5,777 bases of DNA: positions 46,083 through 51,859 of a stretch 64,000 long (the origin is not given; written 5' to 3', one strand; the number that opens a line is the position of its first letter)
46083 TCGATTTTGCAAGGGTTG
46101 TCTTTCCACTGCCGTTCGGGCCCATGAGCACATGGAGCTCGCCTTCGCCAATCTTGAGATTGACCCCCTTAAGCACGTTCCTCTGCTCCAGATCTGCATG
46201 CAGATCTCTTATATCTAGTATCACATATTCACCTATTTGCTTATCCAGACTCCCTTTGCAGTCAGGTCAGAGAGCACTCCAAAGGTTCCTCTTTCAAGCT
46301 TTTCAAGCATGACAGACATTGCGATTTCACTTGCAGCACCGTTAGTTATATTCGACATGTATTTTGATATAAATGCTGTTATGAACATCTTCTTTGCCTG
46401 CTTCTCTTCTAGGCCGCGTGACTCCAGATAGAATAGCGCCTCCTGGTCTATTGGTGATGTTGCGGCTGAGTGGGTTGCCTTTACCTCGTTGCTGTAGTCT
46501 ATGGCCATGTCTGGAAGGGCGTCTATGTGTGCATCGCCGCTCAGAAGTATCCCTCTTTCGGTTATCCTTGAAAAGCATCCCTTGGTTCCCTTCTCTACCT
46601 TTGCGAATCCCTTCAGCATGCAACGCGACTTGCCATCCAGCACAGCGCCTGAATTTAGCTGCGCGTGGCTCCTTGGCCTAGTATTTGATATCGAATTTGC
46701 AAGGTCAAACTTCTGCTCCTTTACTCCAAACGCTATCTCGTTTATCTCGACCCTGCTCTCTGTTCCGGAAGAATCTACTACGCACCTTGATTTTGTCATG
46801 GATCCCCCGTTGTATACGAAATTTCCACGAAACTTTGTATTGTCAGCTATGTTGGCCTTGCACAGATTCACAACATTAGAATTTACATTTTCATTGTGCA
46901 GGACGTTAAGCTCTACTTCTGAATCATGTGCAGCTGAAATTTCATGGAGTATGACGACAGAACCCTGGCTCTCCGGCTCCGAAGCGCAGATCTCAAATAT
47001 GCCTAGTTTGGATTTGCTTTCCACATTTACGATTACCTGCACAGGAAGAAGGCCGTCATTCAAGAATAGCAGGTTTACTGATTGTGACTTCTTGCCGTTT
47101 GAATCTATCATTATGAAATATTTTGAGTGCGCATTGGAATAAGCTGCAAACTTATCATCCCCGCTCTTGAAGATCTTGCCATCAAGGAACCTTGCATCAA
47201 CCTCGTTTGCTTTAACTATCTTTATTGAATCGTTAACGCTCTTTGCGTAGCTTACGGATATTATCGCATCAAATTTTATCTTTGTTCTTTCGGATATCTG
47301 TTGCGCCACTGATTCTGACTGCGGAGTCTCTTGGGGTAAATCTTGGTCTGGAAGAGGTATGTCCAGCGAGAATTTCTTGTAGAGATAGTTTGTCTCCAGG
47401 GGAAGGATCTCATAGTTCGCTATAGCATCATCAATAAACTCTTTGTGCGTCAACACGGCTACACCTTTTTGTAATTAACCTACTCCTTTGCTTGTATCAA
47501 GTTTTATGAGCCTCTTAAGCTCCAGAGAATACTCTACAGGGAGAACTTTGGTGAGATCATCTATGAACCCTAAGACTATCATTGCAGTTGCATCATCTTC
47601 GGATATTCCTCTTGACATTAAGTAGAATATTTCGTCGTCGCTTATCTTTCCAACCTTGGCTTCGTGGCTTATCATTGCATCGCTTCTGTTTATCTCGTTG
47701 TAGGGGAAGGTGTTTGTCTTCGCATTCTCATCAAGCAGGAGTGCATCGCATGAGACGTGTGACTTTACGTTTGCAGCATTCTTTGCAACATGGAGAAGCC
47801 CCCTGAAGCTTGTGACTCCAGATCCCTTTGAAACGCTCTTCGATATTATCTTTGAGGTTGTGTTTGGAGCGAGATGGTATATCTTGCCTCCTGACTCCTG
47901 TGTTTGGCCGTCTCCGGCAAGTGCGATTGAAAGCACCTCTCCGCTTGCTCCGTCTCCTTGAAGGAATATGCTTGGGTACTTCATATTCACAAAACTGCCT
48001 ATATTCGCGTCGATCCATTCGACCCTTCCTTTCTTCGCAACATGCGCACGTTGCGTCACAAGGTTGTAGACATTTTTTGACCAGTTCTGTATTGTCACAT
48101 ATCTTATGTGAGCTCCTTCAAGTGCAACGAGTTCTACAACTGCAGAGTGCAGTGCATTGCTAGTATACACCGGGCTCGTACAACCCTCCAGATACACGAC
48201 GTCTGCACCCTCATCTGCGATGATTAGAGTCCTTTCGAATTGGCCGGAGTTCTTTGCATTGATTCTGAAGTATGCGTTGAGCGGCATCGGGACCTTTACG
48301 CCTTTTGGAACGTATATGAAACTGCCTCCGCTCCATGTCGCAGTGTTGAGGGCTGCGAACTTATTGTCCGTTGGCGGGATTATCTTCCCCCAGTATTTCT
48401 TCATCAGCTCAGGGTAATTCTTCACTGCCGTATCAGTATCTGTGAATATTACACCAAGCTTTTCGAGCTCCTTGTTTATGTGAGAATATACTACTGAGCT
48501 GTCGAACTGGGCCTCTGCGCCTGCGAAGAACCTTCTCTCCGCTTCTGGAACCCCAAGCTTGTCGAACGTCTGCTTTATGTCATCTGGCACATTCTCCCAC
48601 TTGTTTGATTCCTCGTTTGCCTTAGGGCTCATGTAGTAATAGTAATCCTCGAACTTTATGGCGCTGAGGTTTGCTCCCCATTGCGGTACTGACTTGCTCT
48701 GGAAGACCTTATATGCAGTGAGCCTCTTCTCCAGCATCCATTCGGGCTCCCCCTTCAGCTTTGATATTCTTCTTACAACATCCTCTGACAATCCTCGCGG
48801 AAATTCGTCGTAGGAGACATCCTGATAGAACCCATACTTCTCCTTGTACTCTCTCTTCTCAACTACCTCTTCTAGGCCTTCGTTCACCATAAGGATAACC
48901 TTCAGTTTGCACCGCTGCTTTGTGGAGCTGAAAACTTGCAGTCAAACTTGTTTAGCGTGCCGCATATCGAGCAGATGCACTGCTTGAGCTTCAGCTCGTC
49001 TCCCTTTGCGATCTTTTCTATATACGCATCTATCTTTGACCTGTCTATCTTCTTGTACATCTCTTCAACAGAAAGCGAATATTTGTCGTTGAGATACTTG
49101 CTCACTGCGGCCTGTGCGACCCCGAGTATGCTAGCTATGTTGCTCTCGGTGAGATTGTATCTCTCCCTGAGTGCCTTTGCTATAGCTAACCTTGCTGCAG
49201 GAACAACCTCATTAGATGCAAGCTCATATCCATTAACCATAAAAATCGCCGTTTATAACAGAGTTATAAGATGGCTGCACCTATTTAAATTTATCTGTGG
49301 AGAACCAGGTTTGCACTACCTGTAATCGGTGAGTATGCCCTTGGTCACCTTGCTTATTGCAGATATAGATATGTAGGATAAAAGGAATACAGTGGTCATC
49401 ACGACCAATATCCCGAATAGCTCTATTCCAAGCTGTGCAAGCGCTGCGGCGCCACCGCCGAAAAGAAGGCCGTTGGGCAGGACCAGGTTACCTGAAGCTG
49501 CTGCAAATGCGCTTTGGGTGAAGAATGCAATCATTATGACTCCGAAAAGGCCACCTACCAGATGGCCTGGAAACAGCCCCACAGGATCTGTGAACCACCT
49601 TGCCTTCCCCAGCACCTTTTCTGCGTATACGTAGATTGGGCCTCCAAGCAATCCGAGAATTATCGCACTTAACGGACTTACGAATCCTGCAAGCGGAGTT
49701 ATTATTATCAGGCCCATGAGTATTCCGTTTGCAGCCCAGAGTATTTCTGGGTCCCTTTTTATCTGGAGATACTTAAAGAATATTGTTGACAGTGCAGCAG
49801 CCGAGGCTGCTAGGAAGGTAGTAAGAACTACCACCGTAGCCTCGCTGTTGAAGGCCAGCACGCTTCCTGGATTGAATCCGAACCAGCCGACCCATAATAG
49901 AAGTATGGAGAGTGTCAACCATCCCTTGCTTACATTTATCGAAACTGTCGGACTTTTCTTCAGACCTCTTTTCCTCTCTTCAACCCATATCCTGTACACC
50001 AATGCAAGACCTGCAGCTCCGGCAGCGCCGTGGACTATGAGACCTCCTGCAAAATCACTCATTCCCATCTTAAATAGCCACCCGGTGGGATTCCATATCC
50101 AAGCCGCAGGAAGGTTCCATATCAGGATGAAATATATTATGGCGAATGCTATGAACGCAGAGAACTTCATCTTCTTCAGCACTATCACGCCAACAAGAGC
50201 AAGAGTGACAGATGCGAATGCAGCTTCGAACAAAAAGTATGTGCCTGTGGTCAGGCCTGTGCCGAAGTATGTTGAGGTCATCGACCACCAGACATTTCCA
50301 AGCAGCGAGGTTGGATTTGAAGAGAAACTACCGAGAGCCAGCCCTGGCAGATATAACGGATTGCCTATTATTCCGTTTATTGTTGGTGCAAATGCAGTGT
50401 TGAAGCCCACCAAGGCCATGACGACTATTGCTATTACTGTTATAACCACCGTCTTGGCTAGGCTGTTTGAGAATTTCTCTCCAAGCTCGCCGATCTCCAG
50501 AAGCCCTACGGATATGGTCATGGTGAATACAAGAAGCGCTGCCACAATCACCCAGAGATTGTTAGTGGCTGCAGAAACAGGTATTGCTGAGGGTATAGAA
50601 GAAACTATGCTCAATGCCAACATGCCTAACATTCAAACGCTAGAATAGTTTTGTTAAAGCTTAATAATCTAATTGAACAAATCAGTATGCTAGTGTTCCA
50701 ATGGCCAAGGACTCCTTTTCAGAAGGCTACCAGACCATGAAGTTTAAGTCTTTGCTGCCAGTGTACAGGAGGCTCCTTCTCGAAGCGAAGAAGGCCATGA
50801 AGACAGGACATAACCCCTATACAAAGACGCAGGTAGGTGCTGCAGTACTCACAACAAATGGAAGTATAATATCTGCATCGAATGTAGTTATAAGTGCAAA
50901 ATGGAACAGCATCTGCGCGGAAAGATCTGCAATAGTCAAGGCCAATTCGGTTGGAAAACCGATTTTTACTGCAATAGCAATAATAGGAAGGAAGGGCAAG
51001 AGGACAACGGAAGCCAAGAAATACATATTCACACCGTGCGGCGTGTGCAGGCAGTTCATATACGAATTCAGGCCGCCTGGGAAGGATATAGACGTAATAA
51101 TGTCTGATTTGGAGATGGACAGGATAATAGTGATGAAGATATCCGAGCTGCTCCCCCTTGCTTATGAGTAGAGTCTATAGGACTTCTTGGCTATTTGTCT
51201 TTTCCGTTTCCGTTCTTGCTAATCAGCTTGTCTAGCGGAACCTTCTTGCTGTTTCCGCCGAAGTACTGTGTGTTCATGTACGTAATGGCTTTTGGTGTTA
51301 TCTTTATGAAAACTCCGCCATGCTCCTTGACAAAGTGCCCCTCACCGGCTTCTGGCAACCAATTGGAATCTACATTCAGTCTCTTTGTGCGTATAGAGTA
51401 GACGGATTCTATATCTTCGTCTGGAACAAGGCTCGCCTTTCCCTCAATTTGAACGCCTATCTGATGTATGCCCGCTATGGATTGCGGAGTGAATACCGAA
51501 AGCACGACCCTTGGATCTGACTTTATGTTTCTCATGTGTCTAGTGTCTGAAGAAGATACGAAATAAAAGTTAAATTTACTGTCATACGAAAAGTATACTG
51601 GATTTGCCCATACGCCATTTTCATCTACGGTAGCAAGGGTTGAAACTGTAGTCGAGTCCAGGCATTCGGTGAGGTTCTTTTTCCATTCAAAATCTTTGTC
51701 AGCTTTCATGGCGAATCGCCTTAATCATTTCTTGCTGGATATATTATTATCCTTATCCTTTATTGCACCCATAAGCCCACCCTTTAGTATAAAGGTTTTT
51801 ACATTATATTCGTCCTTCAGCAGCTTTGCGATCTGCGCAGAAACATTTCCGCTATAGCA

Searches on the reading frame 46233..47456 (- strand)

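Call 32: search_protein_families(library=pfam, proteins=[window:46233-47456:-], max_evalue=0.0001)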
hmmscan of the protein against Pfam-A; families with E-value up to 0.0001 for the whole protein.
window:46233-47456:- (407 aa): 1 family
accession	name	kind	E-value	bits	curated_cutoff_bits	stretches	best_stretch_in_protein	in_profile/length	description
PF01458.23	SUFBD_core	-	3.5e-43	148.2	27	1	140-362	13-232/232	SUF system FeS cluster assembly, SufBD core domain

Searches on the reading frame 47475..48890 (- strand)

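Call 14: search_protein_families(library=pfam, proteins=[window:47475-48890:-], max_evalue=0.00001)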
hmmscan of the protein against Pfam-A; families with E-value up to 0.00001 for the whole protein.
window:47475-48890:- (471 aa): 2 families
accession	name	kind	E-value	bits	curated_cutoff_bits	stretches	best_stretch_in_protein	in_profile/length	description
PF01458.23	SUFBD_core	-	6.3e-82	275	27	1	208-442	1-232/232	SUF system FeS cluster assembly, SufBD core domain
PF19295.5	SufBD_N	-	5.9e-10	39.5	23.5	1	144-204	110-170/172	SufBD protein N-terminal region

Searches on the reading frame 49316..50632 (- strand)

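Call 32: search_protein_families(library=pfam, proteins=[window:49316-50632:-], max_evalue=0.0001)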
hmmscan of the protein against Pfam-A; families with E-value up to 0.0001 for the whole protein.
window:49316-50632:- (438 aa): 1 family
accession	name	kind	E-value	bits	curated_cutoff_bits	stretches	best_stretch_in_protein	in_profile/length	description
PF00909.26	Ammonium_transp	-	9.7e-60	202.8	23.2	1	27-431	2-377/399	Ammonium Transporter Family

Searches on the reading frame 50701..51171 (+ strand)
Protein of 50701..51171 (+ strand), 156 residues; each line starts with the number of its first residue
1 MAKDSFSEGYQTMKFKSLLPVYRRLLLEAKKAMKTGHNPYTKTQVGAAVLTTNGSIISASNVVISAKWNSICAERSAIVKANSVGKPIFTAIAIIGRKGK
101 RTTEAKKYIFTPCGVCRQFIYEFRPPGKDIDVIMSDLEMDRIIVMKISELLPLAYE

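Call 54: search_protein_families(library=pfam, proteins=[window:50701-51171:+], max_evalue=0.001)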
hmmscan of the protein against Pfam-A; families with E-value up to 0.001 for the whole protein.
window:50701-51171:+ (156 aa): 1 family
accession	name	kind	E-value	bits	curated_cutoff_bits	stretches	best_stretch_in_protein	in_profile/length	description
PF00383.29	dCMP_cyt_deam_1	-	1.3e-13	51.2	25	1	24-124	6-94/102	Cytidine and deoxycytidylate deaminase zinc-binding region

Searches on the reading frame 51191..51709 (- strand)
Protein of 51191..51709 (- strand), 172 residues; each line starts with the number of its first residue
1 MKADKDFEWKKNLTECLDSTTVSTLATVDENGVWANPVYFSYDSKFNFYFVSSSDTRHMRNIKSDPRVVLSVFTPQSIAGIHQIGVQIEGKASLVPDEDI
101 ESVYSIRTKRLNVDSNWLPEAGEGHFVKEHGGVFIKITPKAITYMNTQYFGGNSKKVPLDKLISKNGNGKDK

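Call 54: search_protein_families(library=pfam, proteins=[window:51191-51709:-], max_evalue=0.001)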
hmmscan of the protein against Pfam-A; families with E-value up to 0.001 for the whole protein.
window:51191-51709:- (172 aa): 3 families
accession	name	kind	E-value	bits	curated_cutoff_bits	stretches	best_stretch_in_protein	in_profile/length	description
PF01243.27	PNPOx_N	-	2.3e-14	54.3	28.1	1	11-107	3-89/120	Pyridoxamine 5'-phosphate oxidase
PF12900.13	Pyridox_ox_2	-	5.5e-06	26.8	27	1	14-119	6-114/140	Pyridoxamine 5'-phosphate oxidase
PF16242.11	Pyrid_ox_like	-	0.00079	19.4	28.8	0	10-100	3-90/149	Pyridoxamine 5'-phosphate oxidase like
